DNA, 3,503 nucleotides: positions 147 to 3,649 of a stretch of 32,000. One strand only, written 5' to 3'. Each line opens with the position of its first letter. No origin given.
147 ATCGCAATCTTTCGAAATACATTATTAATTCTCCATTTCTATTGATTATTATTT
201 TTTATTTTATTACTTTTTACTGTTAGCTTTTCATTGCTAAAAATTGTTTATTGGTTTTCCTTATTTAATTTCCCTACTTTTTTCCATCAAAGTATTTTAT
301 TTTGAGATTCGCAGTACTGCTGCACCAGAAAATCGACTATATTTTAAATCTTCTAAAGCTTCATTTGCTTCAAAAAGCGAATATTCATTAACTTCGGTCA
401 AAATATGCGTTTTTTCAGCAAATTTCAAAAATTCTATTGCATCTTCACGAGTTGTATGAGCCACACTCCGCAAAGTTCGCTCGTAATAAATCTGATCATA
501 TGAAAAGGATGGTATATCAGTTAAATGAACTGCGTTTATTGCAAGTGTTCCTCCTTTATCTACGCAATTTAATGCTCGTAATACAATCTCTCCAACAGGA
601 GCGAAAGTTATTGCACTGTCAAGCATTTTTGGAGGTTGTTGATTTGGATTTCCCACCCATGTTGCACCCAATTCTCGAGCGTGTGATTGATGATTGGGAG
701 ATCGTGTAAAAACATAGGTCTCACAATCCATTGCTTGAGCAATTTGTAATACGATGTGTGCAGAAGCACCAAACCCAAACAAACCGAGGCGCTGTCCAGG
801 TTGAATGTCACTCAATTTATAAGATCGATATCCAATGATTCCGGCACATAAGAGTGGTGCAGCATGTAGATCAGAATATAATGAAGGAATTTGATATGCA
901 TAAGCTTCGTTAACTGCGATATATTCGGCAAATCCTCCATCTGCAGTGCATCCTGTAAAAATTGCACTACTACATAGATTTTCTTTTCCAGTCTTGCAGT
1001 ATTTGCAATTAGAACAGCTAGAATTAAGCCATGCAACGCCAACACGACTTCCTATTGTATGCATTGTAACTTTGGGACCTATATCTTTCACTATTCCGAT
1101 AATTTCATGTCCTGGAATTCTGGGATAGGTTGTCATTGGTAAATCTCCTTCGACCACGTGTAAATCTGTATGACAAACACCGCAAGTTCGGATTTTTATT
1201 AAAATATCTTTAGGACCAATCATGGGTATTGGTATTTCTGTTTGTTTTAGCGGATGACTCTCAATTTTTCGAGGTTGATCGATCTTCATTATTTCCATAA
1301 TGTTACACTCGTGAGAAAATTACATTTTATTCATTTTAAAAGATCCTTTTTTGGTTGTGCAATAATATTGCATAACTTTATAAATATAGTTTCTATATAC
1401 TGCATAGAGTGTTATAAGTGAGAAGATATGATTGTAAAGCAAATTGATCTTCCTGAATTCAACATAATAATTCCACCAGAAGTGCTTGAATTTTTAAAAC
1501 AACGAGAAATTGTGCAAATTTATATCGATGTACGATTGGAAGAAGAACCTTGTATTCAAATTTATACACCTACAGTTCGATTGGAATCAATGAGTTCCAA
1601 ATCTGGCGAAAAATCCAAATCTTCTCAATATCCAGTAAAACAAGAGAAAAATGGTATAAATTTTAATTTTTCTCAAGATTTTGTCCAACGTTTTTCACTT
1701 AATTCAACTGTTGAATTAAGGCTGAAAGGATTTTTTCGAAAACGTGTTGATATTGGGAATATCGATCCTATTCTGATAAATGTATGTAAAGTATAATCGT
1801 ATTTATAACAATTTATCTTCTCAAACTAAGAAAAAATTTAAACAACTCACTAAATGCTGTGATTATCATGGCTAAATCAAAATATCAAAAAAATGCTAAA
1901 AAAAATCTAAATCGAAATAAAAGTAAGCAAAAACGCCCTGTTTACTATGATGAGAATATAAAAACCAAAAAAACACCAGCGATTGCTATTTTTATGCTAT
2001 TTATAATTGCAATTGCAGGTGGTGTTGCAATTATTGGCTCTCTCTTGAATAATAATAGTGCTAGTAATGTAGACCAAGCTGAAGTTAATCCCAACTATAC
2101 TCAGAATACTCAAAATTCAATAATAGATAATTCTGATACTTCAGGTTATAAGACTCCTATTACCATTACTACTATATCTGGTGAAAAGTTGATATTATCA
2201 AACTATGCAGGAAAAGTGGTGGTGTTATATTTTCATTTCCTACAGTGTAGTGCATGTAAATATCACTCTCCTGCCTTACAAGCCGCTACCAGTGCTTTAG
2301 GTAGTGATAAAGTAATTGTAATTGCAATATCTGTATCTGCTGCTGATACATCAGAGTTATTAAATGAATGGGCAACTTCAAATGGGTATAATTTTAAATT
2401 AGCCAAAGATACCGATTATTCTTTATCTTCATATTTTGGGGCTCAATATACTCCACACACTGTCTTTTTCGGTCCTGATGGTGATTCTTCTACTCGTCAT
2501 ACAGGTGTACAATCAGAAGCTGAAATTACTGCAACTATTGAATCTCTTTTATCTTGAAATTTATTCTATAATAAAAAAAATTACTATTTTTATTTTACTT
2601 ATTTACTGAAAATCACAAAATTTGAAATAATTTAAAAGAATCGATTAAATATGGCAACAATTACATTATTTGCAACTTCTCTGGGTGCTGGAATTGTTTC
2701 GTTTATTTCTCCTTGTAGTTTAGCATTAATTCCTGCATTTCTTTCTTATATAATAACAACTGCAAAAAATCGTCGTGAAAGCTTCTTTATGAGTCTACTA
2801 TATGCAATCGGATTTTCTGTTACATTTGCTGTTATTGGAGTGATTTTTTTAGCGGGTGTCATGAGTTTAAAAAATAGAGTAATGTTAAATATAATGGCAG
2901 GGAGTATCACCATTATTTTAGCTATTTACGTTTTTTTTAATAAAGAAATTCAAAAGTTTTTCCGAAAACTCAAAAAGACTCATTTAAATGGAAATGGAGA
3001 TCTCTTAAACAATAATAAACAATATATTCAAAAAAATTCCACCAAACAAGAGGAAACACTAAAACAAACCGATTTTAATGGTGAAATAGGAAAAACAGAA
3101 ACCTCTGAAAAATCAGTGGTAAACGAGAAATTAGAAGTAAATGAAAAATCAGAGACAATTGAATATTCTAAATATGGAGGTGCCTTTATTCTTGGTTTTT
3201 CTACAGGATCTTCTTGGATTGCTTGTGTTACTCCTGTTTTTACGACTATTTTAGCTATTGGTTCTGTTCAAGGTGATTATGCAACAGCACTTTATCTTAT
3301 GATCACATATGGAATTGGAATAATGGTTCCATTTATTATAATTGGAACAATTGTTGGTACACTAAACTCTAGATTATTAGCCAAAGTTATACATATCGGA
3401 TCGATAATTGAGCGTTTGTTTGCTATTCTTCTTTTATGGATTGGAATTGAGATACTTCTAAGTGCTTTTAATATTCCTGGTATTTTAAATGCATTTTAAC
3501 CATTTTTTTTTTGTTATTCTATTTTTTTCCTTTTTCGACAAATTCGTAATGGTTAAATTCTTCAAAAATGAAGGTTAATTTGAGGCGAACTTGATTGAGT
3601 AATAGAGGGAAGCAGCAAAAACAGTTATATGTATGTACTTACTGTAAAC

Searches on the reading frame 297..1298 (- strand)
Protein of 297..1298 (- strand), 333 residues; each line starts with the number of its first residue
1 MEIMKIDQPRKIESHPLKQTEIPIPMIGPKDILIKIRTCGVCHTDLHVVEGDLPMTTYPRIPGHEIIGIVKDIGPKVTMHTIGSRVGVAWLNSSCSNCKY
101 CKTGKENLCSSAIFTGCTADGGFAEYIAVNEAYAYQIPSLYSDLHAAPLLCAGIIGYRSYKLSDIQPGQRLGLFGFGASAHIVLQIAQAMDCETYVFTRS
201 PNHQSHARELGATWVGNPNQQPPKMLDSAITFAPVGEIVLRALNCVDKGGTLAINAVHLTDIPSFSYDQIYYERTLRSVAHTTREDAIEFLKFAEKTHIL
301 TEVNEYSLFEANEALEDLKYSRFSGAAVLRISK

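Call 33: search_protein_families(library=pfam, proteins=[window:297-1298:-], max_evalue=0.001)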
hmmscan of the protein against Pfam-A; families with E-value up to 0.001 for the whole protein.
window:297-1298:- (333 aa): 3 families
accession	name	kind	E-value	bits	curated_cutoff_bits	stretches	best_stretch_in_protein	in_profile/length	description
PF08240.17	ADH_N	-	1.8e-30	105.7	23.5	1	28-138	1-103/104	Alcohol dehydrogenase GroES-like domain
PF00107.32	ADH_zinc_N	-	2.6e-10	40.8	31.8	1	181-295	4-128/129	Zinc-binding dehydrogenase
PF02826.25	2-Hacid_dh_C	-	0.00032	20.6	25.1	1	168-215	36-83/178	D-isomer specific 2-hydroxyacid dehydrogenase, NAD binding domain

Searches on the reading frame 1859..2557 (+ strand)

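Call 32: search_protein_families(library=pfam, proteins=[window:1859-2557:+], max_evalue=0.001)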
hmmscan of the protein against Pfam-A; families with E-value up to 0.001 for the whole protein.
window:1859-2557:+ (232 aa): 5 families
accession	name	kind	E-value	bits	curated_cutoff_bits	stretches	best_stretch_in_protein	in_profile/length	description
PF00578.27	AhpC-TSA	-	6.9e-15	55.5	26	1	102-208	9-119/124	AhpC/TSA family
PF13905.12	Thioredoxin_8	-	4.2e-08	33.9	27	1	118-208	1-92/94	Thioredoxin-like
PF08534.16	Redoxin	-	1.4e-07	31.8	26.6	1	107-219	17-137/148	Redoxin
PF13098.12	Thioredoxin_2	-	1.7e-05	25.6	27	1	118-226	5-103/104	Thioredoxin-like domain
PF02630.20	SCO1-SenC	-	0.00042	20.7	22.8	1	103-176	6-83/134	SCO1/SenC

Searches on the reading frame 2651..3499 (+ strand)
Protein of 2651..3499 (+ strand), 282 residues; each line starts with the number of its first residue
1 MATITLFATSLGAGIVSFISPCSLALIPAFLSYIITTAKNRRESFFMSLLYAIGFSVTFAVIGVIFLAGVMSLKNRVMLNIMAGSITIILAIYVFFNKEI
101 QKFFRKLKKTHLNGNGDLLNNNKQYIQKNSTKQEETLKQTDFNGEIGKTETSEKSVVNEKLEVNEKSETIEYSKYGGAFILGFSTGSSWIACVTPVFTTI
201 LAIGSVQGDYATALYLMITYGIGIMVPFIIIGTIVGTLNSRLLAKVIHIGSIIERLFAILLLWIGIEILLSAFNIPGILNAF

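Call 32: search_protein_families(library=pfam, proteins=[window:2651-3499:+], max_evalue=0.001)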
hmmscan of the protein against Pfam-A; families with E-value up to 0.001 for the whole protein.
window:2651-3499:+ (282 aa): 2 families
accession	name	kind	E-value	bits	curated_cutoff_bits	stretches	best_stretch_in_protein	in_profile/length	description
PF02683.22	DsbD_TM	-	1.9e-16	60.5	27.1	2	6-95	4-98/219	Cytochrome C biogenesis protein transmembrane domain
PF13386.12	DsbD_2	-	5.3e-11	43.2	24.9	2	170-265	115-197/199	Cytochrome C biogenesis protein transmembrane region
